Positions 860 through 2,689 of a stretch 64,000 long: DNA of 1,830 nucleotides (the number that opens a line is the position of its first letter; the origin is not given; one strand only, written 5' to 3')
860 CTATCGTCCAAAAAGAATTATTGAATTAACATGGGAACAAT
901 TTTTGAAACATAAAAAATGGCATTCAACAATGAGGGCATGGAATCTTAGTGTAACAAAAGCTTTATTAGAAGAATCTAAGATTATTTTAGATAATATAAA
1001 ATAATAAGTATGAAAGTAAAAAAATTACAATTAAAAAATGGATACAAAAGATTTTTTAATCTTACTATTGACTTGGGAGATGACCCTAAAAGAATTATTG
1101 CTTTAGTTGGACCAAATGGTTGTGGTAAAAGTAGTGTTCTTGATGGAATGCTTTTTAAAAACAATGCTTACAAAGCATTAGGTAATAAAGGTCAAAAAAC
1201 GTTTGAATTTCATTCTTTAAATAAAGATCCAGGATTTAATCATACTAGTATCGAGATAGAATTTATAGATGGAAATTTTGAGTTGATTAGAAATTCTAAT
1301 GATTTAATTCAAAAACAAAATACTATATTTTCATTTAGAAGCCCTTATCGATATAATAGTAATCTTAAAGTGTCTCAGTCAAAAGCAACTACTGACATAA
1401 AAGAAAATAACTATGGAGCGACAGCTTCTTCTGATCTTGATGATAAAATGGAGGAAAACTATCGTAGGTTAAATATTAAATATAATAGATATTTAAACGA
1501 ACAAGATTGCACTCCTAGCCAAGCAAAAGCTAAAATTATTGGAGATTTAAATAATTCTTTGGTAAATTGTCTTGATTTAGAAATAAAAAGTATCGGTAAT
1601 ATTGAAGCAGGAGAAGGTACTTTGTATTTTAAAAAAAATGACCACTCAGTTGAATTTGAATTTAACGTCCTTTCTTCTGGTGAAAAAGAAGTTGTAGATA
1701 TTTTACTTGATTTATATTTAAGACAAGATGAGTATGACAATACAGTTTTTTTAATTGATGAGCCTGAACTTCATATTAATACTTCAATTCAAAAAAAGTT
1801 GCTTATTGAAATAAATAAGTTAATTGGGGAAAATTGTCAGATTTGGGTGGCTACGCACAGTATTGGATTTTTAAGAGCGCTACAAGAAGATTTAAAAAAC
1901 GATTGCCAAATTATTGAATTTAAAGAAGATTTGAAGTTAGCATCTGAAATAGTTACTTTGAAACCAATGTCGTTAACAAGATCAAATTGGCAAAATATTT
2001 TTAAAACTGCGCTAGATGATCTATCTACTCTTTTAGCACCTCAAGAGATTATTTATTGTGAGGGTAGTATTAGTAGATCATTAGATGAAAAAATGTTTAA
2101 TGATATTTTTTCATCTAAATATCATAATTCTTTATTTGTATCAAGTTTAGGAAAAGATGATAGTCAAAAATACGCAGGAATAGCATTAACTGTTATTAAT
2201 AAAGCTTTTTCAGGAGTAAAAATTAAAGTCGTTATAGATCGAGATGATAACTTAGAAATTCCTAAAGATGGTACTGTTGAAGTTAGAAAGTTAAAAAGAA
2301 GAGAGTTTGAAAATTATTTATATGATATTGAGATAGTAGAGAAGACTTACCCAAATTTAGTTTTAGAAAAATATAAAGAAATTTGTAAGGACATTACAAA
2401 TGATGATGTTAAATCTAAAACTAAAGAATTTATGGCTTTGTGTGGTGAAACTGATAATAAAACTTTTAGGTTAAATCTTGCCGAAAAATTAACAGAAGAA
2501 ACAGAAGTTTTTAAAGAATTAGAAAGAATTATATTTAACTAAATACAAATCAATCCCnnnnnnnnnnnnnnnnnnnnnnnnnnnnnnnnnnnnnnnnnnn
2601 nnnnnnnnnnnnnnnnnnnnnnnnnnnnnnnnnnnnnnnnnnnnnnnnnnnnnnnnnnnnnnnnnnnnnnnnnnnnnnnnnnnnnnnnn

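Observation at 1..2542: LexA-like / unknown / OLD-family ATPase-Toprim three-gene operon: candidate SOS-linked defence or abortive-infection module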

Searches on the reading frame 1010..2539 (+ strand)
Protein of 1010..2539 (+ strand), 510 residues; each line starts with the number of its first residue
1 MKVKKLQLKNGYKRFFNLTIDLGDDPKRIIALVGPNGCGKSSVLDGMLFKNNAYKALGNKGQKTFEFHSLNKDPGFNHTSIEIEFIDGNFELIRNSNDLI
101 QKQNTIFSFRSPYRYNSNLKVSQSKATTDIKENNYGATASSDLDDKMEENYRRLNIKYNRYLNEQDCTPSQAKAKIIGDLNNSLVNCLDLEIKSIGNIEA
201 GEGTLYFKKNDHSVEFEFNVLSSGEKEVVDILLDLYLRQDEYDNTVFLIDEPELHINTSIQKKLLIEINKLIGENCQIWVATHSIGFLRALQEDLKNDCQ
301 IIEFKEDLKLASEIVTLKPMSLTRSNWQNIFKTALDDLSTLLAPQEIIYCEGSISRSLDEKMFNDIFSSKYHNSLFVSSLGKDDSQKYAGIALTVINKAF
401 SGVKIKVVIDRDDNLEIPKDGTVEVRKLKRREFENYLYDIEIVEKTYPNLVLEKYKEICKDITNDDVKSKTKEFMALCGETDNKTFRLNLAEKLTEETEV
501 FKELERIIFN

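Call 4: search_protein_families(library=pfam, proteins=[window:1010-2539:+], max_evalue=1)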
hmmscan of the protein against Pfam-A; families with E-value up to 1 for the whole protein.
window:1010-2539:+ (510 aa): 11 families
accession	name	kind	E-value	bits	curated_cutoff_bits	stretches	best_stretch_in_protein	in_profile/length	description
PF13304.12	AAA_21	-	2e-17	64.7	27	1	29-288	1-303/304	AAA domain, putative AbiEii toxin, Type IV TA system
PF02463.25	SMC_N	-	1.3e-10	41.5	40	1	4-290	3-204/220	RecF/RecN/SMC N terminal domain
PF00005.33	ABC_tran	-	2.7e-05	25.2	25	1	26-142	10-80/137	ABC transporter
PF13514.12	AAA_27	-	0.00099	19.2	22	1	1-47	1-46/206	AAA domain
PF13555.12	AAA_29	-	0.0015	18.7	27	1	26-48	21-43/61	P-loop containing region of AAA domain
PF17290.8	Arena_ncap_C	-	0.0025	17.6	27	1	382-467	62-152/181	Arenavirus nucleocapsid C-terminal domain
PF03215.21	Rad17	-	0.0052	17.2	23.8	1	22-59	40-76/186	Rad17 P-loop domain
PF13476.12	AAA_23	-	0.033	15.3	27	1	11-166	6-142/201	AAA domain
PF13401.12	AAA_22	-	0.041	14.6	27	1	26-48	4-26/130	AAA domain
PF20703.3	nSTAND1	-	0.11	12.6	27.1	1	27-53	33-59/379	Novel STAND NTPase 1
PF13173.12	AAA_14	-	0.12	12.9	27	0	27-52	2-27/129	AAA domain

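Call 5: search_protein_families(library=padloc, proteins=[window:1010-2539:+], max_evalue=1)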
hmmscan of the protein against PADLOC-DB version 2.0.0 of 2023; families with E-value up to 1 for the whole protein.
window:1010-2539:+ (510 aa): 71 families (the best 25 are shown)
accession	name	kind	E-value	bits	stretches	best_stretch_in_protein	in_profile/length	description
PDLC02981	AriAB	-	7.2e-33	112.2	2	195-453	283-537/694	-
PDLC00289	PtuA1|PtuA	-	2.5e-25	87.4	1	1-288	1-292/404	AAA ATPase domain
PDLC02980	AriA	-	8.7e-22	76.4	1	30-287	2-302/304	-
PDLC04135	mad3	-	3.3e-17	61.1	2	2-122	1-106/374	mads_3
PDLC02335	AbiLi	-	1.2e-15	55.4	1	27-330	76-272/326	AbiLi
PDLC02979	AriA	-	4.4e-15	54.3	2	1-145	1-143/373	-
PDLC00271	PtuA1|PtuA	-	6.7e-15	53.5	2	205-346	231-382/421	AAA ATPase domain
PDLC04164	AriA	-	7.6e-15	53.2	1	136-285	90-233/253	-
PDLC03878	NsnB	-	1.9e-14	52.2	1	5-304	4-303/345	-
PDLC00290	PtuA1|PtuA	-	1.4e-13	49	2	214-284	240-309/414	AAA ATPase domain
PDLC00278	PtuA1|PtuA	-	2.4e-13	48.1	2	1-51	1-47/436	AAA ATPase domain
PDLC02913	ATPase_I-A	-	1.8e-12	45.2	2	97-284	214-403/508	-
PDLC00293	PtuA1|PtuA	-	2.4e-12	44.6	2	207-302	302-397/527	AAA ATPase domain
PDLC04176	HEC-01A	-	2.8e-12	44.7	2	1-142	1-135/371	-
PDLC00284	PtuA1|PtuA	-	2.8e-12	44.2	2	174-292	312-439/545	AAA ATPase domain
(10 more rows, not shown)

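Call 6: search_protein_families(library=ncbifam, proteins=[window:1010-2539:+], max_evalue=1)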
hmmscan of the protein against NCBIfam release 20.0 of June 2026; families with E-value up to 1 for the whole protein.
window:1010-2539:+ (510 aa): 45 families (the best 25 are shown)
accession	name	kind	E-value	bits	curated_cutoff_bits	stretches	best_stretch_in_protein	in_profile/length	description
NF010068.0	PRK13548.1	equivalog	3.7e-07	29.5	261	2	3-47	8-51/261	heme ABC transporter ATP-binding protein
NF008409.0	PRK11231.1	equivalog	5.1e-06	26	375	1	2-47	4-48/255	Fe(3+) dicitrate ABC transporter ATP-binding protein FecE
TIGR03411.1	urea_trans_UrtD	equivalog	1.4e-05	24.9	304.1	2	11-52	14-53/242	urea ABC transporter ATP-binding protein UrtD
NF047739.1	antiphage_MADS3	equivalog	1.9e-05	24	420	1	11-49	9-43/427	methylation-associated defense system AAA family ATPase MAD3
NF000355.4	ribo_prot_ABC_F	equivalog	2.3e-05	23.4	380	1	22-289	23-178/499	ribosomal protection-like ABC-F family protein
TIGR01166.1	cbiO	subfamily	5.5e-05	22.7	211.8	2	218-285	125-187/190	cobalt ABC transporter, ATP-binding protein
TIGR02168.1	SMC_prok_B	equivalog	7.3e-05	20.7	567.35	1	5-45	4-41/1181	chromosome segregation protein SMC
TIGR00972.1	3a0107s01c2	equivalog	8.2e-05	22.1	343.2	1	19-71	19-71/248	phosphate ABC transporter ATP-binding protein PstB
TIGR03873.1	F420-0_ABC_ATP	hypoth_equivalog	0.00012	21.4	372.4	1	217-286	134-198/256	putative F420-0 ABC transporter ATP-binding protein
NF040873.1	AztA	equivalog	0.00015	21.4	220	1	25-46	16-37/191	zinc ABC transporter ATP-binding protein AztA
NF009891.0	PRK13351.1-1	equivalog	0.00017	20.3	597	1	28-91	10-72/681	elongation factor G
TIGR02857.1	CydD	equivalog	0.00021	20.4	435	1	24-48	345-369/529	thiol reductant ABC exporter subunit CydD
TIGR03608.1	L_ocin_972_ABC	subfamily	0.0003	20.3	254.85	1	16-95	17-90/206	putative bacteriocin export ABC transporter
NF008750.0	PRK11784.1-2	equivalog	0.0015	17.7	241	1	2-47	112-159/346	tRNA 2-selenouridine(34) synthase MnmH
NF008653.0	PRK11650.1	subfamily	0.0022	17.1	432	1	21-44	24-47/357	sn-glycerol-3-phosphate ABC transporter ATP-binding protein UgpC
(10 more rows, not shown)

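Call 7: search_protein_families(library=phrogs, proteins=[window:1010-2539:+], max_evalue=0.1)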
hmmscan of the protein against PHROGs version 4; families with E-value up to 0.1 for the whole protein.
window:1010-2539:+ (510 aa): 11 families
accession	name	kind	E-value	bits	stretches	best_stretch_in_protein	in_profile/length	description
phrog_8323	-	unknown function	2.2e-16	60.5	1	1-310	49-382/623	-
phrog_7507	-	unknown function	2.3e-16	61.2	2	206-284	371-446/483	-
phrog_9802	-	unknown function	4.2e-16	60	2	164-293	245-333/438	-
phrog_4747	-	unknown function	9.7e-15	55.6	2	239-460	329-555/610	-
phrog_8066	-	unknown function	2.7e-10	40.7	1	16-289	177-430/522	-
phrog_19212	-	unknown function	5.6e-07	29.5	1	208-284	326-405/550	-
phrog_293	-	moron, auxiliary metabolic gene and host takeover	4e-06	26.1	1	25-45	161-181/1058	ABC transporter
phrog_1499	-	unknown function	0.0023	18.2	1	1-52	3-52/427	-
phrog_2392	-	moron, auxiliary metabolic gene and host takeover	0.0032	16.8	1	25-44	505-524/726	ABC transporter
phrog_800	-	head and packaging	0.02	14.5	1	1-49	1-54/511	terminase small subunit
phrog_23675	-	unknown function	0.028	15.3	1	215-289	33-102/143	-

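Call 9: search_solved_structures(query=window:1010-2539:+, max_evalue=1, show_alignments=3)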
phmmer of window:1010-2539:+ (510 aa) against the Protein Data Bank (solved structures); distinct sequences matched with E-value up to 1: 33.
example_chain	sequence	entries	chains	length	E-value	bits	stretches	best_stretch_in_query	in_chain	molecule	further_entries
9e8z_C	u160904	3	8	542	4.3e-06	29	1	3-91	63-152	Retron Ec83 probable ATPase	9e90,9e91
9o4a_A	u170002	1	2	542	0.0003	23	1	3-91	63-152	Retron Ec83 probable ATPase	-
1e69_A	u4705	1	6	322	0.00033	22.8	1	1-145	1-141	CHROMOSOME SEGREGATION SMC PROTEIN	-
8ux9_B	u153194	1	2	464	0.00068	21.8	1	218-291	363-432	AriA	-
8v45_A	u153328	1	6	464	0.00068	21.8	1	218-291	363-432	AriA antitoxin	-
8v46_A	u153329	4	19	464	0.0018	20.4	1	218-291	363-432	AriA antitoxin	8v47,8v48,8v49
6qj2_A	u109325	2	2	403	0.0088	18.1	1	28-117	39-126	Smc4 | Uncharacterized protein,Uncharacterized protein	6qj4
3qf7_A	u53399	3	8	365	0.014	17.4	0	28-107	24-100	Rad50 | Probable DNA double-strand break repair Rad50 ATPase,Probable DNA double-strand break repa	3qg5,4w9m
1xew_X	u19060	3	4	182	0.02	16.9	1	3-117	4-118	SMC protein | Chromosome segregation protein smc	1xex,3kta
4yms_J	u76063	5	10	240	0.027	16.5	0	221-293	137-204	ABC-type polar amino acid transport system, ATPase component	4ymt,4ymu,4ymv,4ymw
4f4c_A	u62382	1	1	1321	0.032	16.2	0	24-45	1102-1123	Multidrug resistance protein pgp-1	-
5xns_A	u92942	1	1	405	0.034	16.2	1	3-118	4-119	Chromosome partition protein Smc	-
4i99_A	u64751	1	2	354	0.068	15.2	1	3-116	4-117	Chromosome partition protein Smc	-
9vkz_A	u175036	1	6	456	0.089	14.8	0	242-291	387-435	Retron Ec78 probable ATPase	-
8hu4_A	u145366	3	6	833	0.1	14.6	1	130-213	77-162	dextransucrase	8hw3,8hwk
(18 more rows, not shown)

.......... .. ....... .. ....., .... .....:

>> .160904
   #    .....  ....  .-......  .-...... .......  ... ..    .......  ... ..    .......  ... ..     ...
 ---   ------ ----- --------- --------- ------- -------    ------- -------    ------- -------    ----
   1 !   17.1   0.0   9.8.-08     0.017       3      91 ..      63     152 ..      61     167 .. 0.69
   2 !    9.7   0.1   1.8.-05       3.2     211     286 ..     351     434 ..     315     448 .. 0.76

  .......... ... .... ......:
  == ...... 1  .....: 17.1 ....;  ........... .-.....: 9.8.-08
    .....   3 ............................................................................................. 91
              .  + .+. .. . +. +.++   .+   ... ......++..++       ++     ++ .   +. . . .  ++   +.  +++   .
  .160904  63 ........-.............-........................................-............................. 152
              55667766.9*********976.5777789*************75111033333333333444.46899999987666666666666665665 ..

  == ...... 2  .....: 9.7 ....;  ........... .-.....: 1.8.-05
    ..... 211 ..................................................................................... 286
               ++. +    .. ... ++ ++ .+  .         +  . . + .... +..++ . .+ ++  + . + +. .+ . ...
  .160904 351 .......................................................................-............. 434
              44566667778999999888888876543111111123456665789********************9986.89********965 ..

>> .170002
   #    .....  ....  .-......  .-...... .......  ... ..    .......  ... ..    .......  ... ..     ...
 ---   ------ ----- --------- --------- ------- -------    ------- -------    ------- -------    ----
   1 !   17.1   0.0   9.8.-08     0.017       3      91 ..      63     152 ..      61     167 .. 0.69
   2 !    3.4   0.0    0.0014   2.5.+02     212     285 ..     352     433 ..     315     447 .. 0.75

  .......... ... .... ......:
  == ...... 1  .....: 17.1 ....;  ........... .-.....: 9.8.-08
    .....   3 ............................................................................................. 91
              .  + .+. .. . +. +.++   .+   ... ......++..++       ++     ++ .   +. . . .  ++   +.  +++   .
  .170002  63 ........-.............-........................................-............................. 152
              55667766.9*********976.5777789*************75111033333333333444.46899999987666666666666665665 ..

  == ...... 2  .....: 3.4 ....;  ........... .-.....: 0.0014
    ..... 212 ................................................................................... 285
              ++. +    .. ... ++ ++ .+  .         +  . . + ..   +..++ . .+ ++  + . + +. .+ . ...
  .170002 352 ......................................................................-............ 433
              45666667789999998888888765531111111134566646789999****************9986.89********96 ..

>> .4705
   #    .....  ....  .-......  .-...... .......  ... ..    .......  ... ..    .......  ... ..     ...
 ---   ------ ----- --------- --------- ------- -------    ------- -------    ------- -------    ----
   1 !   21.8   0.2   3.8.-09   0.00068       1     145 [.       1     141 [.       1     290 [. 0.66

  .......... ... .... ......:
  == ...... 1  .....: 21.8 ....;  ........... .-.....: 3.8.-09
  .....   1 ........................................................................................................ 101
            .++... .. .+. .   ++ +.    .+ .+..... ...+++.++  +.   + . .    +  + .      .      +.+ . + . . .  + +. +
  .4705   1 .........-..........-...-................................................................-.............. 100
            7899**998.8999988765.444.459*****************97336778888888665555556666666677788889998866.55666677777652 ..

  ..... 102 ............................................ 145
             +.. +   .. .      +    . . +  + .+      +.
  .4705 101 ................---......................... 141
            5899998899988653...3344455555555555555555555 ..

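Call 11: find_encoding_contigs(protein=window:1010-2539:+, flank=10000, max_places=10)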
Protein window:1010-2539:+ (510 aa): 1 contig read that carries it; 1 place shown.
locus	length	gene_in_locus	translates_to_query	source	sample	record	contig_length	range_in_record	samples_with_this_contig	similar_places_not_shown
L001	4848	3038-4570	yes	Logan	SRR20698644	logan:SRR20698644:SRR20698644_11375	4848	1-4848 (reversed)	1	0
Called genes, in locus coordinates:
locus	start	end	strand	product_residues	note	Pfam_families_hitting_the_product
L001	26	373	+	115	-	PF03819:MazG (weak), PF12643:MazG-like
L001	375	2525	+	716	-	PF01541:GIY-YIG (faint), PF04851:ResIII (weak), PF09848:SLFN-g3_helicase, PF00717:Peptidase_S24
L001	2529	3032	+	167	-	-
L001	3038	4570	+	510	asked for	PF02463:SMC_N, PF13175:AAA_15, PF13304:AAA_21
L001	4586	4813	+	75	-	-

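Call 16: search_protein_families(library=pfam, proteins=[L001:375-2522:+, L001:26-370:+], max_evalue=0.1)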
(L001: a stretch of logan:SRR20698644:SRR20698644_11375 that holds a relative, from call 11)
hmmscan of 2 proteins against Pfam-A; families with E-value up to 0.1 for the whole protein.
L001:375-2522:+ (716 aa): 8 families
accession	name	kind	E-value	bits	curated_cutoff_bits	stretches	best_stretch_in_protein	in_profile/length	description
PF09848.15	SLFN-g3_helicase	-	1.2e-63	216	24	1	185-550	4-354/354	Schlafen group 3, DNA/RNA helicase domain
PF00717.28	Peptidase_S24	-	3e-18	66.1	23.3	1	591-698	2-105/116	Peptidase S24-like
PF04851.21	ResIII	-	1.9e-06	28.3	22.5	1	166-294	8-140/164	Type III restriction enzyme, res subunit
PF01541.30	GIY-YIG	-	2e-05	25.2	22.6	1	34-69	3-38/78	GIY-YIG catalytic domain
PF13401.12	AAA_22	-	0.00022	21.9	27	1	181-293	4-98/130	AAA domain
PF00004.35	AAA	-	0.001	19.9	21.2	1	187-291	3-69/131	ATPase family associated with various cellular activities (AAA)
PF05970.20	PIF1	-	0.0033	17.5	25.9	1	162-208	2-48/223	PIF1-like helicase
PF24883.2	NPHP3_N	-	0.093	13.4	24.8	0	179-209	17-49/164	Nephrocystin 3, N-terminal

L001:26-370:+ (115 aa): 4 families
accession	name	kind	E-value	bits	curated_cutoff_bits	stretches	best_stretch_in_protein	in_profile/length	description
PF12643.12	MazG-like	-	3.9e-18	65.9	27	1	31-115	1-85/85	MazG-like family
PF03819.22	MazG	-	5.6e-07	30.2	22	1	35-100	12-70/74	MazG nucleotide pyrophosphohydrolase domain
PF01503.22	PRA-PH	-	0.0013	19.5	21.3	1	57-89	47-79/86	Phosphoribosyl-ATP pyrophosphohydrolase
PF08761.16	dUTPase_2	-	0.0033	18.2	22.9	1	12-92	17-90/162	dUTPase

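Call 17: search_protein_families(library=padloc, proteins=[L001:375-2522:+, L001:26-370:+], max_evalue=0.1)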
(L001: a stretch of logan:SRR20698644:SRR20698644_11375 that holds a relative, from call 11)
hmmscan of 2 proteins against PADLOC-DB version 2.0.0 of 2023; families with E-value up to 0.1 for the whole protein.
L001:375-2522:+ (716 aa): 7 families
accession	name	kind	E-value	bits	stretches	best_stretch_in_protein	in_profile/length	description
PDLC02372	Nhi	-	8.4e-12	42.5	2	269-421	259-375/470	-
PDLC02350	AbiO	-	1.2e-08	32.2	1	149-422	167-372/468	AbiO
PDLC04925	PDC-S14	-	6e-07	26.7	1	35-122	65-156/301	-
PDLC04923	PDC-S14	-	2.8e-05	21.4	1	35-109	73-152/320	-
PDLC01439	typeIV_DinG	-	0.00078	16.2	1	153-201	8-53/575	CAS-IV-A; associated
PDLC04922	PDC-S14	-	0.00093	16.5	1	33-110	50-125/305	-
PDLC04476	PDC-M16A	-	0.0013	15.2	1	165-209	7-52/691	-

L001:26-370:+ (115 aa): 0 families

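Call 18: find_homologous_proteins(query=window:1010-2539:+, max_evalue=0.00001)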
Query window:1010-2539:+ (510 aa): 2658 proteins with E <= 0.00001 among 8000 candidates; the best 120 are listed.
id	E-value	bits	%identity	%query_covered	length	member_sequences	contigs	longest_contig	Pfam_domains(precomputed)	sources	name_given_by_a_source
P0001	0.0e+0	1126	100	100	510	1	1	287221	PF13175.13,PF02463.26,PF13304.13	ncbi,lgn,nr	ncbi:MAG: AAA family ATPase [Candidatus Nomurabacteria bacterium]|nr:AAA family ATPase [Candidatus N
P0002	1.5e-251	853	74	100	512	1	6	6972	PF13175.13,PF02463.26,PF13304.13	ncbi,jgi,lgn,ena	-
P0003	4.4e-245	832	72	100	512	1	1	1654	PF13175.13,PF13476.13,PF02463.26,PF13304.13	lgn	-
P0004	1.5e-243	827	72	100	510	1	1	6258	PF00005.34,PF13175.13,PF13476.13,PF02463.26,PF13304.13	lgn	-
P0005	8.4e-241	818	72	100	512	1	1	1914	PF00005.34,PF13175.13,PF02463.26,PF13304.13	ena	-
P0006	2.0e-232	790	69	100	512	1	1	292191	PF13175.13,PF02463.26,PF13304.13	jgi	jgi:ABC-type cobalamin/Fe3+-siderophores transport system ATPase subunit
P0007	4.2e-230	783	68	100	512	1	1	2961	PF02463.26,PF13304.13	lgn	-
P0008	5.2e-226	769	68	100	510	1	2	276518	PF13175.13,PF02463.26,PF13304.13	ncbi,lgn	-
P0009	1.2e-204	699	71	86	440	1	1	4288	PF13304.13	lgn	-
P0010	1.5e-196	672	61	100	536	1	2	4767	PF13514.13,PF00005.34,PF13175.13,PF13476.13,PF02463.26,PF13304.13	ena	-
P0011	5.4e-196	670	59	100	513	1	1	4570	PF13514.13,PF13175.13,PF13476.13,PF02463.26,PF13304.13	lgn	-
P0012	1.5e-195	669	62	100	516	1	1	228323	PF13514.13,PF13175.13,PF13476.13,PF02463.26,PF13304.13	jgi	jgi:recombinational DNA repair ATPase RecF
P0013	9.5e-195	666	60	100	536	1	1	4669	PF13175.13,PF13476.13,PF02463.26,PF13304.13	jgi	-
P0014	1.3e-194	666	60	100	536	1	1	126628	PF00005.34,PF13175.13,PF13476.13,PF02463.26,PF13304.13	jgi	-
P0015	1.7e-194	665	59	100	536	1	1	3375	PF13175.13,PF13476.13,PF02463.26,PF13304.13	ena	-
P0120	4.3e-186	638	59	100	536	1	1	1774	PF00005.34,PF13175.13,PF13476.13,PF02463.26,PF13304.13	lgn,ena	-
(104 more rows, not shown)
